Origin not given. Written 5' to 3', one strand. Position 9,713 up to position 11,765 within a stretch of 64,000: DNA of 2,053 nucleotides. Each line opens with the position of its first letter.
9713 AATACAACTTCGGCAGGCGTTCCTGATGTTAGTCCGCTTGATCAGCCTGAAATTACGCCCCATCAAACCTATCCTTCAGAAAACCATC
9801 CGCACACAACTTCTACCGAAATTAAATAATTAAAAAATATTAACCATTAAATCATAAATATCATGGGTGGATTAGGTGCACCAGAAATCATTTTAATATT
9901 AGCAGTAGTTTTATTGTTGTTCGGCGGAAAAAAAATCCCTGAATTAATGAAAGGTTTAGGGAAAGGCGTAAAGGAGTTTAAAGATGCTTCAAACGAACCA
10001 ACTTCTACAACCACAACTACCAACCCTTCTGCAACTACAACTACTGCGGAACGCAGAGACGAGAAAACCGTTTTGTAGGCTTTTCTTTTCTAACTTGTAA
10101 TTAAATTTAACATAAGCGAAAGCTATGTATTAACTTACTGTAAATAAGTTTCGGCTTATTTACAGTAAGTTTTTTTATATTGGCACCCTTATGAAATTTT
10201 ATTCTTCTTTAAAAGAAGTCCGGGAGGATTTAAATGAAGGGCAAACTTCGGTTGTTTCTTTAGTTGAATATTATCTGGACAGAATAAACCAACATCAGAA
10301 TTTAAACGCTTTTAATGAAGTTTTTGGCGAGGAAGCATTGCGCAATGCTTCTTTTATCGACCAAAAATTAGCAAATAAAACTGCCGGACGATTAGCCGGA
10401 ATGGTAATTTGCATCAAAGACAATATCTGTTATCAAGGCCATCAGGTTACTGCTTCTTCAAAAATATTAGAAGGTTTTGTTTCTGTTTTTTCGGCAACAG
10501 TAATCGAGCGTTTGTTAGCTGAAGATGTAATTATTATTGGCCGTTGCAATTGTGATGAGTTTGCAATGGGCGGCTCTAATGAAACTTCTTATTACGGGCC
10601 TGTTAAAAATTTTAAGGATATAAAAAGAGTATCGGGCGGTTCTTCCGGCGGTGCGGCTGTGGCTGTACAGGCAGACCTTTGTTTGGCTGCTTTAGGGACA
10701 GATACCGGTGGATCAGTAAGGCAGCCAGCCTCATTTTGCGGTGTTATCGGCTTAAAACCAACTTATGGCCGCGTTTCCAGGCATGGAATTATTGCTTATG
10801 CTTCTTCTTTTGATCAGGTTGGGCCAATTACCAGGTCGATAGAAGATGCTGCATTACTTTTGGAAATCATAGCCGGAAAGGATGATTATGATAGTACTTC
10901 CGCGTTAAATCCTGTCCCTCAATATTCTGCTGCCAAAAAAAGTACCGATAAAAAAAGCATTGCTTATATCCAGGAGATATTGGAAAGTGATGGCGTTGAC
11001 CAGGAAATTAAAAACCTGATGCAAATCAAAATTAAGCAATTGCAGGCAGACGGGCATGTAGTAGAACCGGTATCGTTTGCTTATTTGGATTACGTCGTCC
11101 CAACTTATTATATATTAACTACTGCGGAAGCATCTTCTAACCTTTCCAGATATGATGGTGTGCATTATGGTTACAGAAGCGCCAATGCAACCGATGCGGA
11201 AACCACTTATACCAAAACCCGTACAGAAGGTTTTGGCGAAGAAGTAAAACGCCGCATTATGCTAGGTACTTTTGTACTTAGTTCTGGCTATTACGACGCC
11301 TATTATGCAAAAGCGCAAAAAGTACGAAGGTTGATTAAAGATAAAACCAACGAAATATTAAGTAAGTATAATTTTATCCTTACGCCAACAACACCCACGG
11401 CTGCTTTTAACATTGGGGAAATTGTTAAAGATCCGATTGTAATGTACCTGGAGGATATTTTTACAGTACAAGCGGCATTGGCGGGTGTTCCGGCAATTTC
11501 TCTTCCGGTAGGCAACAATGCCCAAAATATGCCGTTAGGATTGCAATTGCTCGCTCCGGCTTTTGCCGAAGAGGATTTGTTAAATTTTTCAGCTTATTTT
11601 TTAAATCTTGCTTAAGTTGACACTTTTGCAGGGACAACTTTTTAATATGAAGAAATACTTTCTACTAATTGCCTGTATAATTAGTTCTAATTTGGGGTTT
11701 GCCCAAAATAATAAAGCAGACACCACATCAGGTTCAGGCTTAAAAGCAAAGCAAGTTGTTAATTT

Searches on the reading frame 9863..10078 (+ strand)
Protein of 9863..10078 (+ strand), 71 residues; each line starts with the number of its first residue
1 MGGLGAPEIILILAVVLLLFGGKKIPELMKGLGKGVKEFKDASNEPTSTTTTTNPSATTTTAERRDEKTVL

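Call 34: search_protein_families(library=pfam, max_evalue=0.00001, proteins=[window:9863-10078:+])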
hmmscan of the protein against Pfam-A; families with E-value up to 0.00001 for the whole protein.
window:9863-10078:+ (71 aa): 1 family
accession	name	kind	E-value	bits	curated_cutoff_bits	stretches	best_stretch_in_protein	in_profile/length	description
PF02416.21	TatA_B_E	-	4.5e-17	61.5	21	1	4-49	1-46/53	mttA/Hcf106 family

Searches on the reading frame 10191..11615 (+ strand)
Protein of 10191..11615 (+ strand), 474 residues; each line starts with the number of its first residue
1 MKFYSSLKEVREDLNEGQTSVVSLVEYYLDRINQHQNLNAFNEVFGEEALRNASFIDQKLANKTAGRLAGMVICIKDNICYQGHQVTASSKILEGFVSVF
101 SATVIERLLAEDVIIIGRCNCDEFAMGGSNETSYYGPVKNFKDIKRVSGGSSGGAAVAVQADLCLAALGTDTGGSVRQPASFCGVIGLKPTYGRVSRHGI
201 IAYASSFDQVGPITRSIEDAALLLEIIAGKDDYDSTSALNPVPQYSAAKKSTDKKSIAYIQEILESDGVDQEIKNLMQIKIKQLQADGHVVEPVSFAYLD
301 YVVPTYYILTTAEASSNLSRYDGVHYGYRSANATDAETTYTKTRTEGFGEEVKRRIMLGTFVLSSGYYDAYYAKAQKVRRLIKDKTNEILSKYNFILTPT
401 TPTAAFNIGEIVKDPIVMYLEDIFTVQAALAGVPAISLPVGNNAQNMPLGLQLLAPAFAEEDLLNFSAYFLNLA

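Call 29: search_protein_families(library=pfam, proteins=[window:10191-11615:+])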
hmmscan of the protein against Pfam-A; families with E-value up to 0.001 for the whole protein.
window:10191-11615:+ (474 aa): 1 family
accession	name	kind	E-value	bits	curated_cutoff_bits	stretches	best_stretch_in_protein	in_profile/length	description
PF01425.27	Amidase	-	1.3e-142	476.4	27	1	24-464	2-445/445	Amidase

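Call 65: find_homologous_proteins(query=window:10191-11615:+, max_evalue=1e-30)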
Query window:10191-11615:+ (474 aa): 8000 proteins with E <= 1e-30 among 8000 candidates; the best 120 are listed.
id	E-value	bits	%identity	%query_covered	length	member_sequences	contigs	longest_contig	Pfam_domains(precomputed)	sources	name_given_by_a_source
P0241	3.8e-293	990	93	100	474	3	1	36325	PF01425.27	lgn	-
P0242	8.8e-283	956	90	100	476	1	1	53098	PF01425.27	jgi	jgi:aspartyl-tRNA(Asn)/glutamyl-tRNA(Gln) amidotransferase subunit A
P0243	2.2e-279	944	89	100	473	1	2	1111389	PF01425.27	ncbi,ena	-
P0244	4.5e-279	943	88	100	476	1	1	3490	PF01425.27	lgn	-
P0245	6.3e-278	940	89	100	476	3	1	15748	PF01425.27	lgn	-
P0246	9.7e-277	936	88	100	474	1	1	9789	PF01425.27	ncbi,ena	-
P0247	1.1e-276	935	88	100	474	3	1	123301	PF01425.27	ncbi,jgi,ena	-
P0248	2.8e-276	934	88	100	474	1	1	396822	PF01425.27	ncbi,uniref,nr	ncbi:Asp-tRNA(Asn)/Glu-tRNA(Gln) amidotransferase subunit GatA [Mucilaginibacter arboris]|uniref:Glu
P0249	4.0e-276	934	88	100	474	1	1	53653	PF01425.27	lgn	-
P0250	1.3e-275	932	88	100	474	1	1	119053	PF01425.27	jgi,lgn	-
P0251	2.9e-275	931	87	100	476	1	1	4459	PF01425.27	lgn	-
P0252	2.5e-274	928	87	100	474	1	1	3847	PF01425.27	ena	-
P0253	3.1e-274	927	87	100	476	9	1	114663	PF01425.27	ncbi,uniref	ncbi:MAG: Asp-tRNA(Asn)/Glu-tRNA(Gln) amidotransferase subunit GatA [Mucilaginibacter sp.]|uniref:As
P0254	3.6e-274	927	88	100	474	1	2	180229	PF01425.27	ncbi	ncbi:MAG: Asp-tRNA(Asn)/Glu-tRNA(Gln) amidotransferase subunit GatA [Janthinobacterium lividum]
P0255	5.3e-274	927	88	100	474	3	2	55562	PF01425.27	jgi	-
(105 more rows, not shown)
